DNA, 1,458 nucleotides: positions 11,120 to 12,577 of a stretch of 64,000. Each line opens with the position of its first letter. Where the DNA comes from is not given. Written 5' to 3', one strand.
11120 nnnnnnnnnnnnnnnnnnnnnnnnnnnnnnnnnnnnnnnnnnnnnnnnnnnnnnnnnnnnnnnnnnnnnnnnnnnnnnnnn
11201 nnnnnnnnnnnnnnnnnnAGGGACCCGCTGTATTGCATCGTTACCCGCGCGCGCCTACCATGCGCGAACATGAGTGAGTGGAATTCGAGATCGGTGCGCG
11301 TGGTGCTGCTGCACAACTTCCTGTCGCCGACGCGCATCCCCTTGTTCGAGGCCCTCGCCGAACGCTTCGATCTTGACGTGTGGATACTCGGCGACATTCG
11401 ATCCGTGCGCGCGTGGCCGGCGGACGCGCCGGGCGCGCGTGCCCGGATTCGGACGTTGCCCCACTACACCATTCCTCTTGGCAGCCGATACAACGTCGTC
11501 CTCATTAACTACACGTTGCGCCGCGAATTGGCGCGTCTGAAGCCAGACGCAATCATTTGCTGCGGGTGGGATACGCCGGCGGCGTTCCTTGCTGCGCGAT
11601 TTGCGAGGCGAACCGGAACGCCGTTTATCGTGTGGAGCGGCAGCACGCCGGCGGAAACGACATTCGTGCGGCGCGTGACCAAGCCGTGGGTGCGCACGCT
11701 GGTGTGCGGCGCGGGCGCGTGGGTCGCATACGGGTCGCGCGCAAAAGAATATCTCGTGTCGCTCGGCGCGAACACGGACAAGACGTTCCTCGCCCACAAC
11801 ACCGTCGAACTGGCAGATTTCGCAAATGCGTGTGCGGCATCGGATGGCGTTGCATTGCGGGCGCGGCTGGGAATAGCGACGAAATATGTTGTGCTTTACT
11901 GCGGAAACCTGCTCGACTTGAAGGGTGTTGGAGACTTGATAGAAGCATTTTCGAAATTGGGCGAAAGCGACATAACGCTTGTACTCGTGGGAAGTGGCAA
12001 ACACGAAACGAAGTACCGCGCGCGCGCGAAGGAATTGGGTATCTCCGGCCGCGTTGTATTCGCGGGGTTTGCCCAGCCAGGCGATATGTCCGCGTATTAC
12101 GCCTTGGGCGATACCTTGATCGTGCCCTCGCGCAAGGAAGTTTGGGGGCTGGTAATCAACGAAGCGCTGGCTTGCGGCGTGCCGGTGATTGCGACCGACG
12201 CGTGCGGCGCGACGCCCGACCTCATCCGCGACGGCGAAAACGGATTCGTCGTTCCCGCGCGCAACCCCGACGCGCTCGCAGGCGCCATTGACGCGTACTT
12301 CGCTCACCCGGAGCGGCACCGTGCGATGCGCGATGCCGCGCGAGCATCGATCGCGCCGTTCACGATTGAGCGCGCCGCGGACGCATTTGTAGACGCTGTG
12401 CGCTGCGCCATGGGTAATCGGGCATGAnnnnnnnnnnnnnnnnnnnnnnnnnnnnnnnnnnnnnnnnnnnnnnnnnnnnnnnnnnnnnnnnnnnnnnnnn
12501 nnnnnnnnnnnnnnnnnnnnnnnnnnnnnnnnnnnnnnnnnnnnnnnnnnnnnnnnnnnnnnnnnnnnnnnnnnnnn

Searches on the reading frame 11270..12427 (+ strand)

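Call 74: search_protein_families(library=pfam, proteins=[window:11270-12427:+], max_evalue=0.0001)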
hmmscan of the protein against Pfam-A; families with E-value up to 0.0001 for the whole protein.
window:11270-12427:+ (385 aa): 6 families
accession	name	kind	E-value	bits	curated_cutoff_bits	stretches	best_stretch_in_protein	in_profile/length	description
PF00534.26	Glycos_transf_1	-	1.2e-39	136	26.4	1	198-358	7-170/172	Glycosyl transferases group 1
PF13692.12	Glyco_trans_1_4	-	7.9e-34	117.4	27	1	206-342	2-138/142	Glycosyl transferases group 1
PF20706.3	GT4-conflict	-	6.5e-11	42.3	26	1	204-372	196-384/385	Family 4 Glycosyltransferase in conflict systems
PF13524.12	Glyco_trans_1_2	-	1.5e-07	31.9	25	1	234-367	14-136/144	Glycosyl transferase-like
PF13439.12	Glyco_transf_4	-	1e-06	29.4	28.5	1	27-181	13-168/170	Glycosyltransferase Family 4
PF13579.12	Glyco_trans_4_4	-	1.1e-05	26.3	29.7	1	25-177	10-157/158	Glycosyl transferase 4-like domain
